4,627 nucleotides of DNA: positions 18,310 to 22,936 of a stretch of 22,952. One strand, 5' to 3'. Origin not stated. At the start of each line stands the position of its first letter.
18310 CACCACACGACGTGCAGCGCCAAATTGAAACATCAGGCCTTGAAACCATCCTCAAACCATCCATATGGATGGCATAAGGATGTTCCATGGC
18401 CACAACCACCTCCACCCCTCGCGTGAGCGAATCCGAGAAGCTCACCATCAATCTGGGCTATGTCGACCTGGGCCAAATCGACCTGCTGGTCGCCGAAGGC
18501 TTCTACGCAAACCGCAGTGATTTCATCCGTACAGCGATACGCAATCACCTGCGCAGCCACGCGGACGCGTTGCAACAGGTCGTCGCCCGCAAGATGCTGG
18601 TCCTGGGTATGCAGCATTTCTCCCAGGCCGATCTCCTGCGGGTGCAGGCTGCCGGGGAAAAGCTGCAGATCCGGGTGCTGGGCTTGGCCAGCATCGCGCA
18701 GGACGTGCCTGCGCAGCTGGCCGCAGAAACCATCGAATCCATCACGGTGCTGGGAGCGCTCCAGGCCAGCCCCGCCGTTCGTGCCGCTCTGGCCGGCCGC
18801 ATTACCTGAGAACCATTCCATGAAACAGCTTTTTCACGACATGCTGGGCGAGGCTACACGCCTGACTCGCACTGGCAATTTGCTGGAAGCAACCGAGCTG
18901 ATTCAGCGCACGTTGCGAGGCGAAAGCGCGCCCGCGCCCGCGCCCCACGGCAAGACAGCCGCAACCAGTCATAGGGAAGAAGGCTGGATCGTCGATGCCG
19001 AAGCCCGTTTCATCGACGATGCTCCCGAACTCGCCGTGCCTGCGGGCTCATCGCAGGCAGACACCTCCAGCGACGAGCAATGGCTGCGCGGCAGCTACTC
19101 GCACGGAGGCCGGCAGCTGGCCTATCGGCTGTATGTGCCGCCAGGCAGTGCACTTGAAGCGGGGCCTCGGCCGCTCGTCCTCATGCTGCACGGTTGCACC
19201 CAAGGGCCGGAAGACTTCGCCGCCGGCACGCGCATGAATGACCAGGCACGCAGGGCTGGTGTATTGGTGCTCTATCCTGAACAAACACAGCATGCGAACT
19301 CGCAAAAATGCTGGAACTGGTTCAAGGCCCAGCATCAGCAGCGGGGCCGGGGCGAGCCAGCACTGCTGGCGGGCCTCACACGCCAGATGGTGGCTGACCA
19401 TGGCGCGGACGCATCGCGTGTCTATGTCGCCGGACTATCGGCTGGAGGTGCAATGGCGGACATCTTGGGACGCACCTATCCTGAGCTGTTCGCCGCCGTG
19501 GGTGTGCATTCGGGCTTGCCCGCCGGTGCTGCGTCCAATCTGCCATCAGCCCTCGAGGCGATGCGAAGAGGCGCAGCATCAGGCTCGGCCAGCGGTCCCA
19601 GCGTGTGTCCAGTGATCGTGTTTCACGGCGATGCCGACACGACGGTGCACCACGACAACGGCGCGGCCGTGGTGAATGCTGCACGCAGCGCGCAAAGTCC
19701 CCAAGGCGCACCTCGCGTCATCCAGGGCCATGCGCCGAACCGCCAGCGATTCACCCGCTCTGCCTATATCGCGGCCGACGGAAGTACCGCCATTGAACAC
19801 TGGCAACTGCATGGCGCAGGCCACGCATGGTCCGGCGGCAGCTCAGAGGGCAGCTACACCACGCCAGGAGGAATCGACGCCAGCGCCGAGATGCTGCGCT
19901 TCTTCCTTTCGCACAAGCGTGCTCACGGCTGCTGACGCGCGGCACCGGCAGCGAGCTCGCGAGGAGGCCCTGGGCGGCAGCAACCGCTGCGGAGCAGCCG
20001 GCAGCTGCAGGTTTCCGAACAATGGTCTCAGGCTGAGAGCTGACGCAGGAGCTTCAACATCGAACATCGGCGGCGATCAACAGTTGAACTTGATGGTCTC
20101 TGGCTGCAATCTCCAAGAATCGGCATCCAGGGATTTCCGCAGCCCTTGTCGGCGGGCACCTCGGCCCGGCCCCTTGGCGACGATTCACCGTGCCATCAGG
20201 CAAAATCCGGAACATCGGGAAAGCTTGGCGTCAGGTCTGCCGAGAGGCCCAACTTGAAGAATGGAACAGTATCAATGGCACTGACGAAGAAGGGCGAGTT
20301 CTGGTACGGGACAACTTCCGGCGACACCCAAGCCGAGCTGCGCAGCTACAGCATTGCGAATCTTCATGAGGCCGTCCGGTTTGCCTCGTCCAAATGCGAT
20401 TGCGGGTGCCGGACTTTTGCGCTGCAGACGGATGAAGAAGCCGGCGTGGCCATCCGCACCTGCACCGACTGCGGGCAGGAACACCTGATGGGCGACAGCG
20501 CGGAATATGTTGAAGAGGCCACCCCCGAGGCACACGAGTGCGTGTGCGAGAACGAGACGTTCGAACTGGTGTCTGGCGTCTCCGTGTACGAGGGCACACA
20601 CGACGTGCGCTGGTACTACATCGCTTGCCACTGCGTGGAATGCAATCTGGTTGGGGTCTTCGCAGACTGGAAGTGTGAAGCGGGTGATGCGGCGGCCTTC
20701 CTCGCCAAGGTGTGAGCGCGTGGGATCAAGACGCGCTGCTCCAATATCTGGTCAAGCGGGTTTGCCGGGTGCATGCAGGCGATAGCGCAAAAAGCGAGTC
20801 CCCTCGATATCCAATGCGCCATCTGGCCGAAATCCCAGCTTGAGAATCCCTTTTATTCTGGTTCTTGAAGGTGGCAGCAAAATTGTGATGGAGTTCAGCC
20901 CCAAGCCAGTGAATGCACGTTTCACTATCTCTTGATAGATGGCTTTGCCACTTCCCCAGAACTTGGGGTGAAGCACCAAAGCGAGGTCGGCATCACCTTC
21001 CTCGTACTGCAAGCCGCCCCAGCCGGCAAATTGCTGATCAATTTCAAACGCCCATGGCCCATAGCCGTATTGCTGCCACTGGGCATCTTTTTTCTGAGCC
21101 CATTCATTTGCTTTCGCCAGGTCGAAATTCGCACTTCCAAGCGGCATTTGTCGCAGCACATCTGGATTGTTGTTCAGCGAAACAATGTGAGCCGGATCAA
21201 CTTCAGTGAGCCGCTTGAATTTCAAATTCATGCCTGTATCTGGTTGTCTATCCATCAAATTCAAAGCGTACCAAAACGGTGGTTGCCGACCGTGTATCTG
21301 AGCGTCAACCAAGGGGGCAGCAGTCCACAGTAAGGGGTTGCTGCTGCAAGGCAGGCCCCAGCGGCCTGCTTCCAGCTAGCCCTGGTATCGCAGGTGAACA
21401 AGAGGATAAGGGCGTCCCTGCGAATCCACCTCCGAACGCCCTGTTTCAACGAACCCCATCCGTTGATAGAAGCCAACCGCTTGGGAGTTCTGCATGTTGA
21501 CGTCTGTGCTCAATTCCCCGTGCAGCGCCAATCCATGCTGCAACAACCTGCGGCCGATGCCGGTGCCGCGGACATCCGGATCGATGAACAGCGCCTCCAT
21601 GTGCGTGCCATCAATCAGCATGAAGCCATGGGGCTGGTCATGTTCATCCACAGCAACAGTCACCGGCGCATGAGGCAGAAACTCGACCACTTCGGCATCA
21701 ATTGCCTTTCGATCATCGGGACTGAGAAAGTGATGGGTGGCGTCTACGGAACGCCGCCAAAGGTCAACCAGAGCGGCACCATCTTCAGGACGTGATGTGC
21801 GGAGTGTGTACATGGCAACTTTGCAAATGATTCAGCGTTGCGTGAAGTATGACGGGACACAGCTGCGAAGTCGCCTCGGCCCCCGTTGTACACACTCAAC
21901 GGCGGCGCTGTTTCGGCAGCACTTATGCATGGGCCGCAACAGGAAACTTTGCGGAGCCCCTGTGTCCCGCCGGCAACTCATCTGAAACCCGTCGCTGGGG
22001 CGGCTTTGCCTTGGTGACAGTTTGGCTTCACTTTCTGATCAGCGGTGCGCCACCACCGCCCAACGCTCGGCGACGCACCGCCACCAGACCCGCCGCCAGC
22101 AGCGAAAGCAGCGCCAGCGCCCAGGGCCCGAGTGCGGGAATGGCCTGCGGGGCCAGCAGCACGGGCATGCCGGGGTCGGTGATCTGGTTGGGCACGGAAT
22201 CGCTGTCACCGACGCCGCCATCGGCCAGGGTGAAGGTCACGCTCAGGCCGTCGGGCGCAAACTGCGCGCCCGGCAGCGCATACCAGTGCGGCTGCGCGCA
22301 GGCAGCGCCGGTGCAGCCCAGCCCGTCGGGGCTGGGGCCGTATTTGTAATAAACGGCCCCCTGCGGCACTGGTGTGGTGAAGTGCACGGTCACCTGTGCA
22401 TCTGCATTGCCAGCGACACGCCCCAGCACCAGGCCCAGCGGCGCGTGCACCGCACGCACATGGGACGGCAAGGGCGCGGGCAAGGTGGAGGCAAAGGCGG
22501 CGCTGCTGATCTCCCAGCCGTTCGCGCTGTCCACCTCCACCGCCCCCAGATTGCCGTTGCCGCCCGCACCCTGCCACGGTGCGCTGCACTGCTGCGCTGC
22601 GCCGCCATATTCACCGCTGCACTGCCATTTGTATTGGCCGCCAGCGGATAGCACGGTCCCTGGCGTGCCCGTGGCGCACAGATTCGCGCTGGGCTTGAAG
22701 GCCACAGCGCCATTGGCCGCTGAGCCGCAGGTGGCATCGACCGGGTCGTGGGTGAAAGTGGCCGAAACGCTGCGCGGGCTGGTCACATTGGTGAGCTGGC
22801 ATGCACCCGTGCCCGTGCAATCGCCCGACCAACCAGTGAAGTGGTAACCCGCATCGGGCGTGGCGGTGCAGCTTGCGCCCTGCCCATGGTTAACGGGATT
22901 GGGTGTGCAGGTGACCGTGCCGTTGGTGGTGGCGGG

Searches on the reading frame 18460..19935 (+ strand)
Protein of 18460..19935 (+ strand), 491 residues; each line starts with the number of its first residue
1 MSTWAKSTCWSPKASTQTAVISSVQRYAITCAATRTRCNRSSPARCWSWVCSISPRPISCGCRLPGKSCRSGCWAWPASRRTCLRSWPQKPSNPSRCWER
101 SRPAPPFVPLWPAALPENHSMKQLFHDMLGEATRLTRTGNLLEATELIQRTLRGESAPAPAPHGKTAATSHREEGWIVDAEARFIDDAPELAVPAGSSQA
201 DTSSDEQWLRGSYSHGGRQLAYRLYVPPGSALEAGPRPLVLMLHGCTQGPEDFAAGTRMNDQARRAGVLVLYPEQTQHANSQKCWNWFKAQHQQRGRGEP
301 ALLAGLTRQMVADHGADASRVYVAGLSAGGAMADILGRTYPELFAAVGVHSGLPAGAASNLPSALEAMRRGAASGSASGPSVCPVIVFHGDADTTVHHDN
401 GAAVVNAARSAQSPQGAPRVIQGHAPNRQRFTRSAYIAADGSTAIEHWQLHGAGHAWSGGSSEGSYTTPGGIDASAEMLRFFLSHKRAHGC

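Call 79: search_protein_families(library=pfam, proteins=[window:18460-19935:+], max_evalue=0.001)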
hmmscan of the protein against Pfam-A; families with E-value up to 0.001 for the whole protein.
window:18460-19935:+ (491 aa): 3 families
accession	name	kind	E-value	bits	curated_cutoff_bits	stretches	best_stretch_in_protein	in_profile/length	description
PF10503.15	Esterase_PHB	-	4.2e-43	147.6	23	1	220-400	1-179/219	Esterase PHB depolymerase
PF00756.26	Esterase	-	2.6e-08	34.4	22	1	218-355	6-153/251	Putative esterase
PF00326.27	Peptidase_S9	-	4.7e-07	29.9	22.6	0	285-352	30-97/213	Prolyl oligopeptidase family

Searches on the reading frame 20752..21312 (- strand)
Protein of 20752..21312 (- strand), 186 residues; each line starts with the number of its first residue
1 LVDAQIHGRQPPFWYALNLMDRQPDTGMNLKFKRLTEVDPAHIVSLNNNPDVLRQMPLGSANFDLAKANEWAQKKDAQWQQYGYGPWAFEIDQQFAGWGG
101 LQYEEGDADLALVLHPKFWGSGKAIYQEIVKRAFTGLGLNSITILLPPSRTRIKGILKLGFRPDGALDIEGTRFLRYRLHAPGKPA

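Call 79: search_protein_families(library=pfam, proteins=[window:20752-21312:-], max_evalue=0.001)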
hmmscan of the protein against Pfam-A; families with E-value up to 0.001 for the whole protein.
window:20752-21312:- (186 aa): 1 family
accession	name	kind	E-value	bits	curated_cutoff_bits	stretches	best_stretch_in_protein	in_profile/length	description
PF13302.13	Acetyltransf_3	-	2.1e-10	41.9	25.4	1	30-152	2-127/138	Acetyltransferase (GNAT) domain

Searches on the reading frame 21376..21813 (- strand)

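Call 79: search_protein_families(library=pfam, proteins=[window:21376-21813:-], max_evalue=0.001)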
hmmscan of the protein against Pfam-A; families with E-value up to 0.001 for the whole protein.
window:21376-21813:- (145 aa): 4 families
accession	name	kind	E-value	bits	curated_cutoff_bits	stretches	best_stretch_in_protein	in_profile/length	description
PF13673.13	Acetyltransf_10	-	2e-13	50.9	23.6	1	52-128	33-114/128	Acetyltransferase (GNAT) domain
PF13508.13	Acetyltransf_7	-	2.2e-12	47.6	27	1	51-123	5-84/84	Acetyltransferase (GNAT) domain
PF00583.31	Acetyltransf_1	-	6.4e-10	39.8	20.7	1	55-121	38-116/116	Acetyltransferase (GNAT) family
PF08445.16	FR47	-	0.00014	22.2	22.1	1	68-124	20-80/86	FR47-like protein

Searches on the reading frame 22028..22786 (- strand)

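Call 79: search_protein_families(library=pfam, proteins=[window:22028-22786:-], max_evalue=0.001)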
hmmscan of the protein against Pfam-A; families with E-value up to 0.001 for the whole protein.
window:22028-22786:- (252 aa): 1 family
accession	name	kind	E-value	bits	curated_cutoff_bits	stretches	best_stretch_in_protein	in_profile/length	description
PF18203.6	IPTL-CTERM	-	2.6e-07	30.8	20.8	1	214-240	1-27/28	IPTL-CTERM motif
